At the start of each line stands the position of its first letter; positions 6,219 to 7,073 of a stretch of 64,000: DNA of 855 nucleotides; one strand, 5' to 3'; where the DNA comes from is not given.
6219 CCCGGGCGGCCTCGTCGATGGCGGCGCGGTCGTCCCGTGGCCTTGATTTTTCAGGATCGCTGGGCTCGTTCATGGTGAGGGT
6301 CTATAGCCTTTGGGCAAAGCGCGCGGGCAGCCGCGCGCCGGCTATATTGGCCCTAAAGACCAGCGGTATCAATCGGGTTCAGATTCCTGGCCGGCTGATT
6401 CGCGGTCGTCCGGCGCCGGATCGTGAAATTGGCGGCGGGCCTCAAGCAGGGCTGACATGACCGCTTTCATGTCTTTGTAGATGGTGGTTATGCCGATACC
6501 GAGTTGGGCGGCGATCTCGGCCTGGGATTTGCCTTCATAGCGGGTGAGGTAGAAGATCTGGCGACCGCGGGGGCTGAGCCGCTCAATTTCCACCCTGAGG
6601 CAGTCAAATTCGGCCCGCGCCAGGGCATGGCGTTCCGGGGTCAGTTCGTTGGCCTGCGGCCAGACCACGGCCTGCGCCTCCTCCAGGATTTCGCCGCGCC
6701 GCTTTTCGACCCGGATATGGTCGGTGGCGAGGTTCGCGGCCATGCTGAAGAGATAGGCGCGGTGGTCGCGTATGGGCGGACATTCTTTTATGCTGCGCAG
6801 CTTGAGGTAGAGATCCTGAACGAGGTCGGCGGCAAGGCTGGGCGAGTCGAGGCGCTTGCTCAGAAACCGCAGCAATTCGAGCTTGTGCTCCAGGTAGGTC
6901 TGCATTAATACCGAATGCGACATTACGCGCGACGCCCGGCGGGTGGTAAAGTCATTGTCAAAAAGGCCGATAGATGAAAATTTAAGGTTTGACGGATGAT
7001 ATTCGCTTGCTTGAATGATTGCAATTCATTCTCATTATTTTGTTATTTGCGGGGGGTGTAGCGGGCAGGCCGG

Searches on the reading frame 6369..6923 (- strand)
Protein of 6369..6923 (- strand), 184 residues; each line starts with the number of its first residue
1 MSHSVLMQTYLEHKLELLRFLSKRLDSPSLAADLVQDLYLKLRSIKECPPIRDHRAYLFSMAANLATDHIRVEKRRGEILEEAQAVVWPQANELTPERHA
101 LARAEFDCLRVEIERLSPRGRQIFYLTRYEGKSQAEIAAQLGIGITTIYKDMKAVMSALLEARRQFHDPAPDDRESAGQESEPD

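Call 5: search_protein_families(library=pfam, proteins=[window:6369-6923:-], max_evalue=0.01)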
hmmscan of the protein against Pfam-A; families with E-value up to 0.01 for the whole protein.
window:6369-6923:- (184 aa): 6 families
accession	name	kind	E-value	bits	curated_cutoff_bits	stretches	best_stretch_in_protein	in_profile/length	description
PF08281.18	Sigma70_r4_2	-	5.9e-11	42.3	25.7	1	107-152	2-47/54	Sigma-70, region 4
PF04542.20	Sigma70_r2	-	1.6e-09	37.8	24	1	10-76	2-71/71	Sigma-70 region 2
PF04545.22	Sigma70_r4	-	2e-07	30.9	24.1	1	113-148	2-37/50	Sigma-70, region 4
PF07638.17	Sigma70_ECF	-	0.00037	20.9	21.1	1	33-155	51-175/185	ECF sigma factor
PF16509.11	KORA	-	0.00045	20.8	26.7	1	102-161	2-60/84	TrfB plasmid transcriptional repressor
PF00196.25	GerE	-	0.0035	17.4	23.5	1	115-156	2-42/57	Bacterial regulatory proteins, luxR family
